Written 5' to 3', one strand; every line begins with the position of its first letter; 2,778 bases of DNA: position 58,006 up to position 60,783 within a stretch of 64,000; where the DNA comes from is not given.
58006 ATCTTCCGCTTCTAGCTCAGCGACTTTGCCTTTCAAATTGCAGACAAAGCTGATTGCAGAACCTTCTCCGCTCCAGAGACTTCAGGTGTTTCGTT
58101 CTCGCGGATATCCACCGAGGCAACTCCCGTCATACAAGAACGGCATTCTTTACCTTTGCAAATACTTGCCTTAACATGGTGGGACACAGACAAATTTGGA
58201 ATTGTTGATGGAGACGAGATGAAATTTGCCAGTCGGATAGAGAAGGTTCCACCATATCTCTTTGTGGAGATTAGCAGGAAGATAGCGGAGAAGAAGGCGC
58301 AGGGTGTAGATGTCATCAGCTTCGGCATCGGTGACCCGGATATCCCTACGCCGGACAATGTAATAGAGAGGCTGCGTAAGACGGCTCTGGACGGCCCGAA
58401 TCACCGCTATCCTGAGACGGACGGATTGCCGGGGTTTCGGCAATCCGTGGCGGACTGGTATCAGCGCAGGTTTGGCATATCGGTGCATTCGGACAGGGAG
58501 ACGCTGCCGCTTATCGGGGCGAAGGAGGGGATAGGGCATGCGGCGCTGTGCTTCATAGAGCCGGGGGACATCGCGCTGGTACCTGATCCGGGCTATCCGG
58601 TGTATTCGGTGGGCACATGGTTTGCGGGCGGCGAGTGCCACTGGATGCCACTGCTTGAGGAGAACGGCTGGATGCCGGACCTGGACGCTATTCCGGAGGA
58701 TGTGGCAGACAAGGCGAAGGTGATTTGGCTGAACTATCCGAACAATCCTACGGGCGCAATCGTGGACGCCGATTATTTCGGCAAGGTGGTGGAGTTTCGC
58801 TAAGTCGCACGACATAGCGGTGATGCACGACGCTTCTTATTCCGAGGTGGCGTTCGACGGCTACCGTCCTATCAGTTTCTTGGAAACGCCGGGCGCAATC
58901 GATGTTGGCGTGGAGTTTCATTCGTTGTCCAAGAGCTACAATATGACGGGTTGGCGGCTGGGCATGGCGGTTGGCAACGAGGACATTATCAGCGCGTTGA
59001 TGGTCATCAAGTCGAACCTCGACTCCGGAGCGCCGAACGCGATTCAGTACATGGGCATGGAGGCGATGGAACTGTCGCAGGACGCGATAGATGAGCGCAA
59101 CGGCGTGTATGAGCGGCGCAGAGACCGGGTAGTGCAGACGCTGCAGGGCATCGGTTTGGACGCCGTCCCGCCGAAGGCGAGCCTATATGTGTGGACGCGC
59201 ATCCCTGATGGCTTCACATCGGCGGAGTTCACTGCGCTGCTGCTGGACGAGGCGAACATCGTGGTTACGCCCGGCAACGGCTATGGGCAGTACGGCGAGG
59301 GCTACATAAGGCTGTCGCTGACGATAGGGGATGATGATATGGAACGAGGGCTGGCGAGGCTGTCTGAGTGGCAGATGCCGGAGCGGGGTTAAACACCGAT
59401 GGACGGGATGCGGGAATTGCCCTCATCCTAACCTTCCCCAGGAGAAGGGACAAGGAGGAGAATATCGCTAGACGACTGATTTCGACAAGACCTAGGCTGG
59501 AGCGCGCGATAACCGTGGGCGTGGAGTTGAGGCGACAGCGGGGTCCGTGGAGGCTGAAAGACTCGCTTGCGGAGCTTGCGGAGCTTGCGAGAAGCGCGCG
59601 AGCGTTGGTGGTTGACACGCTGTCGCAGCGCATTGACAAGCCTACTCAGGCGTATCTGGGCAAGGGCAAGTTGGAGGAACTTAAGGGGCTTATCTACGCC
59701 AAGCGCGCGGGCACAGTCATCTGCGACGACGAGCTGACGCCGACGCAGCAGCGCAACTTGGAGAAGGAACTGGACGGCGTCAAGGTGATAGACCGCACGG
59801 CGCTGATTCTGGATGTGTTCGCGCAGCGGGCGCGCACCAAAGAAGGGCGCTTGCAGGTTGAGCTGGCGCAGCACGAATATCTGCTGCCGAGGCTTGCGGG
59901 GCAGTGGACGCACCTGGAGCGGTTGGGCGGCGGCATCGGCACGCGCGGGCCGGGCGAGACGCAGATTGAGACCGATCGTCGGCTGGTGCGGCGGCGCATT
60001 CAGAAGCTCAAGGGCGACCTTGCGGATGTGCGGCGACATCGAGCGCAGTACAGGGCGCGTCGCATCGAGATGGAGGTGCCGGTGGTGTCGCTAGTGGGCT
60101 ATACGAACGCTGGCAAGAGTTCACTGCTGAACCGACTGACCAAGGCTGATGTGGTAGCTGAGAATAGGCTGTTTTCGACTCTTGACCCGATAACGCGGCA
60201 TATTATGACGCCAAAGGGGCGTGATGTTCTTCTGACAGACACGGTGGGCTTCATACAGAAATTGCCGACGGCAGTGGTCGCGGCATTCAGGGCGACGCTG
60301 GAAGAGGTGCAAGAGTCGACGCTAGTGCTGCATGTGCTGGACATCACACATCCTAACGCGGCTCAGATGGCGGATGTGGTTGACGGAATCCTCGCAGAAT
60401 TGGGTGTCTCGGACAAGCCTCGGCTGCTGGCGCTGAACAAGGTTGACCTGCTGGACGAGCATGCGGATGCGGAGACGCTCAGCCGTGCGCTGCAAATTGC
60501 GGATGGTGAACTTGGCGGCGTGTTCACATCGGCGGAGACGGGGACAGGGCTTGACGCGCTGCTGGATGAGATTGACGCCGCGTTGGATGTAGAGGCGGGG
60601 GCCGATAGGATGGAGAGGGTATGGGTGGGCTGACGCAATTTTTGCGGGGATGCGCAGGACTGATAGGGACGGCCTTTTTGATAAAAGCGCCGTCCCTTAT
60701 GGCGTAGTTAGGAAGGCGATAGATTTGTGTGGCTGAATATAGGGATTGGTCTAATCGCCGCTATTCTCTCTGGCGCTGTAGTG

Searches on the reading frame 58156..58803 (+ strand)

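Call 65: search_protein_families(library=pfam, proteins=[window:58156-58803:+], max_evalue=0.0001)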
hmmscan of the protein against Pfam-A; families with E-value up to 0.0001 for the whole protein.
window:58156-58803:+ (215 aa): 1 family
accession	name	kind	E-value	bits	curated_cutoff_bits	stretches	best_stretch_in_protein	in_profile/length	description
PF00155.27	Aminotran_1_2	-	2.3e-29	103.2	19.7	1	52-213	2-173/361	Aminotransferase class I and II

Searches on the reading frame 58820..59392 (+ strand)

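Call 65: search_protein_families(library=pfam, proteins=[window:58820-59392:+], max_evalue=0.0001)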
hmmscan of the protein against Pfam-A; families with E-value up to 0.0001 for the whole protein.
window:58820-59392:+ (190 aa): 1 family
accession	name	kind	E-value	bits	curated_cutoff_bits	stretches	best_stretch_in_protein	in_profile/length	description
PF00155.27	Aminotran_1_2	-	8.6e-24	84.8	19.7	1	2-181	183-361/361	Aminotransferase class I and II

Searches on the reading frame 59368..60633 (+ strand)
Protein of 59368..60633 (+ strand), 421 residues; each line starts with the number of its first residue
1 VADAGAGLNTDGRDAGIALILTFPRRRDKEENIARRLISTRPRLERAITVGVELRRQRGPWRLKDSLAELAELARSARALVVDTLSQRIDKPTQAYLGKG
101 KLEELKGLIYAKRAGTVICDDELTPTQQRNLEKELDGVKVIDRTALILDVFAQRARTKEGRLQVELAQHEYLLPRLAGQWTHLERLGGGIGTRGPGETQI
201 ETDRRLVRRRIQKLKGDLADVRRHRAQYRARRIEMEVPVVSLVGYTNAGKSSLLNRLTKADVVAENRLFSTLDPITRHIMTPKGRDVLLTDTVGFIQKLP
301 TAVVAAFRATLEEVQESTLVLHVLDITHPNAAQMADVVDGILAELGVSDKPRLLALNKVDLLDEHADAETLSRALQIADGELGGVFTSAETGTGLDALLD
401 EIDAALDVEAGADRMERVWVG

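Call 65: search_protein_families(library=pfam, proteins=[window:59368-60633:+], max_evalue=0.0001)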
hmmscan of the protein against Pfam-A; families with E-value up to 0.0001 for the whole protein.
window:59368-60633:+ (421 aa): 5 families
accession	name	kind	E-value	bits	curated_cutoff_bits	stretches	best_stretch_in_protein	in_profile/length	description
PF16360.10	GTP-bdg_M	-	1.9e-32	112.1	29.5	1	154-232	1-79/79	GTP-binding GTPase Middle Region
PF13167.11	GTP-bdg_N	-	2.8e-29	102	25.4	1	65-152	2-89/89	GTP-binding GTPase N-terminal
PF01926.29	MMR_HSR1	-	1.5e-20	73.8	21.9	1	240-358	2-113/113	50S ribosome-binding GTPase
PF03193.22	RsgA_GTPase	-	5.3e-06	26.8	30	0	336-408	40-110/174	RsgA GTPase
PF02421.24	FeoB_N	-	2.1e-05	24.5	27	1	240-402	3-156/156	Ferrous iron transport protein B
